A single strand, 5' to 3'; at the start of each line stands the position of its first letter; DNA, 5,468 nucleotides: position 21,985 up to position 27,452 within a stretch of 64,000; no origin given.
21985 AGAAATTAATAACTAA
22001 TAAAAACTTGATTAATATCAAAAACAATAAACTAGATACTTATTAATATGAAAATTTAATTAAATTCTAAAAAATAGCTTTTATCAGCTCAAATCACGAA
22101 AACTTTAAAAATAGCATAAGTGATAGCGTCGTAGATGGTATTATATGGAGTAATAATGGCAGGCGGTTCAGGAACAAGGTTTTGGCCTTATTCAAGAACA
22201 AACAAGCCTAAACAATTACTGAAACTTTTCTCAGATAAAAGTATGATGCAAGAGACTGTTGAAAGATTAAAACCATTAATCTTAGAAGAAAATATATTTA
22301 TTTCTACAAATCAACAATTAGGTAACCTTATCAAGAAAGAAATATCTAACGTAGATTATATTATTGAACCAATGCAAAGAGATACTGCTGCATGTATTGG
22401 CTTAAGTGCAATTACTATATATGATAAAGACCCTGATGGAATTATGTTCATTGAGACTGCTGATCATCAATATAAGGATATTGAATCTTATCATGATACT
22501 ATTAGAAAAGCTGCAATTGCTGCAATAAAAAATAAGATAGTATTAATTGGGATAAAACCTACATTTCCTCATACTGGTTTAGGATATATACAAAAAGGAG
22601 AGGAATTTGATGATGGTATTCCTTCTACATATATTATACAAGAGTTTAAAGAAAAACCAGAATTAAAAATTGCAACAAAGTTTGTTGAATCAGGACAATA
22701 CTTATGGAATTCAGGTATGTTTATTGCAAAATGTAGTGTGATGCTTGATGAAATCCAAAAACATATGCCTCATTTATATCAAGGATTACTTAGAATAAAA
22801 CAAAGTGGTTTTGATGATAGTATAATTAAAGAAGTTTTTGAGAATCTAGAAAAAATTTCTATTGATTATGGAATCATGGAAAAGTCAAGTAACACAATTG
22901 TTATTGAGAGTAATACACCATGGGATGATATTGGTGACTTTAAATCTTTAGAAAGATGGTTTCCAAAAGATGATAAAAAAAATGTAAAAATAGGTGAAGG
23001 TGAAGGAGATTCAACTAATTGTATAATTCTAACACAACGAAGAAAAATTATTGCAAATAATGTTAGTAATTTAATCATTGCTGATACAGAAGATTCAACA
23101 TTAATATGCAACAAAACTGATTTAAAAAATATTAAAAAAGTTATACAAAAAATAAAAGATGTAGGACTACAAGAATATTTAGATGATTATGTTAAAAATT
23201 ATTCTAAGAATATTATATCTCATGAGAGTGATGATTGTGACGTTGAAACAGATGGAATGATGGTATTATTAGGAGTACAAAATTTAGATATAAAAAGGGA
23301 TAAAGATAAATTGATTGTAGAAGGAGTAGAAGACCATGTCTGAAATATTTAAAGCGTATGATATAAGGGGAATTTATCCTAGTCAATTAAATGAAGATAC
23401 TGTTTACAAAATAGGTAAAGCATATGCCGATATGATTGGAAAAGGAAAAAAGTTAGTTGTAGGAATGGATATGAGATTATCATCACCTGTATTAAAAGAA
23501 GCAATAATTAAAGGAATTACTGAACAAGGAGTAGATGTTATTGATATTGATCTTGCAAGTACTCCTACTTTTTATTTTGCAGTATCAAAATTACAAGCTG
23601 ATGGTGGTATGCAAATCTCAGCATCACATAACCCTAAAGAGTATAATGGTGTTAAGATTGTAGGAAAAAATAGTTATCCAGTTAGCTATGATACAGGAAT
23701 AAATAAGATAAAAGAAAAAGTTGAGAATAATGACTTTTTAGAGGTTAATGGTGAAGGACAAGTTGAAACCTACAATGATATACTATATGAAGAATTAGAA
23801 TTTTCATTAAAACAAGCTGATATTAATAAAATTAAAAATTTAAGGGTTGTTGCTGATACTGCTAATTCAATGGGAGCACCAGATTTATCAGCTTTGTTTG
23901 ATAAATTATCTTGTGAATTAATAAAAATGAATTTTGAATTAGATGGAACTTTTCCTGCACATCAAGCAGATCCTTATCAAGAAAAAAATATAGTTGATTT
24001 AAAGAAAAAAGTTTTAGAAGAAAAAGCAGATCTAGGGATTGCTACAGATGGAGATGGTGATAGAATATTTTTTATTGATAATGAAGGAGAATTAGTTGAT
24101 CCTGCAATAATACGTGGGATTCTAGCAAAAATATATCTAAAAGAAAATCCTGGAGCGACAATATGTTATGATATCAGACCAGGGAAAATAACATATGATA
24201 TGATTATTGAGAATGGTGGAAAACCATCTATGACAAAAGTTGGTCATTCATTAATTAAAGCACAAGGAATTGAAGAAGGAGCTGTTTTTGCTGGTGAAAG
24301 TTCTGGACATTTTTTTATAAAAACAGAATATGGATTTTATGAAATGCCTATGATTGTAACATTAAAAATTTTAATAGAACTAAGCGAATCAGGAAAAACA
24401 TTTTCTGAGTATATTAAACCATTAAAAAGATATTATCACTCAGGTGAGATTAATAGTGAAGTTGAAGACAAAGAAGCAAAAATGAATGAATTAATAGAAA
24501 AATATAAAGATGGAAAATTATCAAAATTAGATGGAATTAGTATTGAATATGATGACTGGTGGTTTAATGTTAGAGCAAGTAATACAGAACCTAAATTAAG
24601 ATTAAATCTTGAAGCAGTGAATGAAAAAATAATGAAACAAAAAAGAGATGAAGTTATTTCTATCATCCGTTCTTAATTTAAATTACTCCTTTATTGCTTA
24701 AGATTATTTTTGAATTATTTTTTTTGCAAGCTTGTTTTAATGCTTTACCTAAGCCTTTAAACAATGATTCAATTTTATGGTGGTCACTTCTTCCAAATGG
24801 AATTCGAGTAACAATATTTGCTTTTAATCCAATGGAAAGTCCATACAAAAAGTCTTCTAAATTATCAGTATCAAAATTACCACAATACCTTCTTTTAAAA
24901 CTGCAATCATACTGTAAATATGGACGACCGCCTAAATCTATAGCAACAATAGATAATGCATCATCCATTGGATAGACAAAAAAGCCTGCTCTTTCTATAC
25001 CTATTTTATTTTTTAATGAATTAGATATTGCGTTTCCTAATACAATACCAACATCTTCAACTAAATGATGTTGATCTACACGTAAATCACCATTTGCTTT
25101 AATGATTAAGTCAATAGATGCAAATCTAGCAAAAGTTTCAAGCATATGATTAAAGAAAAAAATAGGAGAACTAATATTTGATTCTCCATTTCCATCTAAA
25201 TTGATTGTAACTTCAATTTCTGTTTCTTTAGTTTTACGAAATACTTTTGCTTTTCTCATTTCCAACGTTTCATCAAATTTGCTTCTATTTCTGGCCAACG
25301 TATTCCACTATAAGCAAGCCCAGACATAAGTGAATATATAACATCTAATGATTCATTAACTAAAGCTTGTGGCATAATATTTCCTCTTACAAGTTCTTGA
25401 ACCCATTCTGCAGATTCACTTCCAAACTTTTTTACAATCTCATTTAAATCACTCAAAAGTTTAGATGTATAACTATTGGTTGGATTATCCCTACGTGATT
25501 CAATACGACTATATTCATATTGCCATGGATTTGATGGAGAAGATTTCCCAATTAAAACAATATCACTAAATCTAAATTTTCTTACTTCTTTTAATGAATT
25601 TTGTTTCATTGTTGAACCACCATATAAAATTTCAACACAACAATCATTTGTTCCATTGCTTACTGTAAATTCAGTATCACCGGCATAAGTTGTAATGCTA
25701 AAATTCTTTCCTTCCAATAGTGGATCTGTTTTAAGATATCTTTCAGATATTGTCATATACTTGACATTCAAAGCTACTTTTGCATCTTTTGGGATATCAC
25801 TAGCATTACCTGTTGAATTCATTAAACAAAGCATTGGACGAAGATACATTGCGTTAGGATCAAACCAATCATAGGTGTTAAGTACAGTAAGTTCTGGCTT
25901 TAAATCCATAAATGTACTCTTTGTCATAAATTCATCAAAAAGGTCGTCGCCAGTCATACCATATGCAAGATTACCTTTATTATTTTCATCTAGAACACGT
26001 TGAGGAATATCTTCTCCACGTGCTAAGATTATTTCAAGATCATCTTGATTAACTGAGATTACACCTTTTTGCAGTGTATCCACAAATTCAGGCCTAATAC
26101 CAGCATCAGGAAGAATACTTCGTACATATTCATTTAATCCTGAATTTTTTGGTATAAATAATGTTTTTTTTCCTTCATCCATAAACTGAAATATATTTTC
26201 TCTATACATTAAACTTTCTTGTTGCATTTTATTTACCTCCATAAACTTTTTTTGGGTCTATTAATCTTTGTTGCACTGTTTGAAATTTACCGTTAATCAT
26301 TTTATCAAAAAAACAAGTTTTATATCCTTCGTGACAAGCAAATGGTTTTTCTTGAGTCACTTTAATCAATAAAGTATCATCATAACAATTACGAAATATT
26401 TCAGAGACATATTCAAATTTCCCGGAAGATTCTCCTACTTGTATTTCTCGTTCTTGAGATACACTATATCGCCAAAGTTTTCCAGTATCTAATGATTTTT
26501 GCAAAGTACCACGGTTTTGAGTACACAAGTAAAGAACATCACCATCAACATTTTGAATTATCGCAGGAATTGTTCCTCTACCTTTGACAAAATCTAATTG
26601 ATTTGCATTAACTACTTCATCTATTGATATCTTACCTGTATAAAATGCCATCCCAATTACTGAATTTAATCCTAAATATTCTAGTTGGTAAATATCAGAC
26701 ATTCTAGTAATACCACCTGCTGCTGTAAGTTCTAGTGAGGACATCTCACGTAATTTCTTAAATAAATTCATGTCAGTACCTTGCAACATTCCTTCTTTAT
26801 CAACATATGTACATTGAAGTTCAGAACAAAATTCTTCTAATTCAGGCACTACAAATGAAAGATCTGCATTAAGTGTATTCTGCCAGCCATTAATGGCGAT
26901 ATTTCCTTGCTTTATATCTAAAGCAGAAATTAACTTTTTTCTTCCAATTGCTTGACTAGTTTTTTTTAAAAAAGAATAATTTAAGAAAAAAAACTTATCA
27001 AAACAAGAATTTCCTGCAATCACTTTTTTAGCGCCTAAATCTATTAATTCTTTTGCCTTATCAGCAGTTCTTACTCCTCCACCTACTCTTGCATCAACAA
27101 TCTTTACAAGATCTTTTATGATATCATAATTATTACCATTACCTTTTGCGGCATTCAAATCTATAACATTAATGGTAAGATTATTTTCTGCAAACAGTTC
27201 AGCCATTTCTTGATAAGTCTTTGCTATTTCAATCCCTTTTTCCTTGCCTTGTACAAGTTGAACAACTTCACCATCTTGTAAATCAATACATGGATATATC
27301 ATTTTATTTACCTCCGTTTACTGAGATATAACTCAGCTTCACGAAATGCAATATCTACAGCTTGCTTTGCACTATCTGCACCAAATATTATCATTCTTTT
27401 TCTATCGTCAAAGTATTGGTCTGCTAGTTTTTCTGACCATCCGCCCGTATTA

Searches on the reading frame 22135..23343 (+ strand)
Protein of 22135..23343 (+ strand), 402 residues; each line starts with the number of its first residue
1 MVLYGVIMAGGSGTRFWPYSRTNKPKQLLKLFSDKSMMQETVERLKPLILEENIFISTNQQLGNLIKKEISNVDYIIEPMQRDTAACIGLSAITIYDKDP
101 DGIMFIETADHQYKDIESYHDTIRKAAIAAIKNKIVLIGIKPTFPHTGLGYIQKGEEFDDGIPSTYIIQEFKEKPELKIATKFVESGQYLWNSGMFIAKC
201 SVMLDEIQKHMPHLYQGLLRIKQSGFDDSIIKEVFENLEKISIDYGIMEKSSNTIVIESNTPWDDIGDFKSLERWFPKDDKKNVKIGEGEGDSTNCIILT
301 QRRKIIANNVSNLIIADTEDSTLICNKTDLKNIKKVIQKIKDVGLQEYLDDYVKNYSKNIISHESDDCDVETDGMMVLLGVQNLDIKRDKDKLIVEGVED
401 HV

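Call 11: search_protein_families(library=pfam, max_evalue=0.001, proteins=[window:22135-23343:+])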
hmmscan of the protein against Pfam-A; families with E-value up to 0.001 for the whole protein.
window:22135-23343:+ (402 aa): 3 families
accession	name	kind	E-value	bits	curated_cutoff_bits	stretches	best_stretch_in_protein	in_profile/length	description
PF00483.29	NTP_transferase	-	3.4e-40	138.6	21.2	1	5-280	2-243/245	Nucleotidyl transferase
PF22640.1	ManC_GMP_beta-helix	-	2.3e-08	34.3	27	1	292-339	7-54/55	MannoseP isomerase/GMP-like beta-helix domain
PF12804.13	NTP_transf_3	-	1.2e-05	26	27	1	5-64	1-53/160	MobA-like NTP transferase domain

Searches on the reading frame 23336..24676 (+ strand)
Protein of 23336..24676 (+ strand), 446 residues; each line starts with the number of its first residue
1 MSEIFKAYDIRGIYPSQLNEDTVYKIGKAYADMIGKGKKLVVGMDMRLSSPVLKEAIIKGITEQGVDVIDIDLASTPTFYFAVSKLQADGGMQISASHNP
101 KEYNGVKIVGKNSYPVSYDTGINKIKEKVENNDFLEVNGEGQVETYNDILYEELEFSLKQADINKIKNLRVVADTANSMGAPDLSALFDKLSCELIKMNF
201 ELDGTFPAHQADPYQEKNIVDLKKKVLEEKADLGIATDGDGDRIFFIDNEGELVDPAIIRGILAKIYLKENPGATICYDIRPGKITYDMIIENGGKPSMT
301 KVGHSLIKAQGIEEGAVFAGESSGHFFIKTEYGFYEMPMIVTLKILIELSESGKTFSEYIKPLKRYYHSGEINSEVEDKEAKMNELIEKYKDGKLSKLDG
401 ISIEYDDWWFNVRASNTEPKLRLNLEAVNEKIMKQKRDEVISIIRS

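Call 11: search_protein_families(library=pfam, max_evalue=0.001, proteins=[window:23336-24676:+])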
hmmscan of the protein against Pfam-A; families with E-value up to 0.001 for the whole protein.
window:23336-24676:+ (446 aa): 4 families
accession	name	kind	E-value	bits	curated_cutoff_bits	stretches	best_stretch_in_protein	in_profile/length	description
PF02878.22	PGM_PMM_I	-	8.1e-40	136.1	22.5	1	3-134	2-136/138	Phosphoglucomutase/phosphomannomutase, alpha/beta/alpha domain I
PF02879.22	PGM_PMM_II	-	7.6e-21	75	29.3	1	160-251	10-103/103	Phosphoglucomutase/phosphomannomutase, alpha/beta/alpha domain II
PF02880.22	PGM_PMM_III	-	1.6e-12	48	20.7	1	261-365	7-114/115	Phosphoglucomutase/phosphomannomutase, alpha/beta/alpha domain III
PF00408.26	PGM_PMM_IV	-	1e-10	42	23.1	1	371-441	1-66/68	Phosphoglucomutase/phosphomannomutase, C-terminal domain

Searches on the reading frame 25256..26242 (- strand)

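Call 11: search_protein_families(library=pfam, max_evalue=0.001, proteins=[window:25256-26242:-])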
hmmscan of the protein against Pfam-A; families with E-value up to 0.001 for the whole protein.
window:25256-26242:- (328 aa): 2 families
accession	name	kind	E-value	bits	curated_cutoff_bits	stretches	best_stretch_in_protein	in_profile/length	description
PF01634.23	HisG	-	8e-11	42.6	25.5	1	77-234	3-139/158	ATP phosphoribosyltransferase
PF01503.22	PRA-PH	-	3.5e-07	31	21.3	1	249-326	11-85/86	Phosphoribosyl-ATP pyrophosphohydrolase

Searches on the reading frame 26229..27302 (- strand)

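Call 11: search_protein_families(library=pfam, max_evalue=0.001, proteins=[window:26229-27302:-])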
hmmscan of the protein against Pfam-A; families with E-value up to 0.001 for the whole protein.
window:26229-27302:- (357 aa): 2 families
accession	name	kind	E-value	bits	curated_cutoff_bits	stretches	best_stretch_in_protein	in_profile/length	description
PF00977.27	His_biosynth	-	4.3e-47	160.9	23.6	1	1-225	1-227/228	Histidine biosynthesis protein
PF01502.23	PRA-CH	-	1.6e-15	57.1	27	1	262-332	5-74/74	Phosphoribosyl-AMP cyclohydrolase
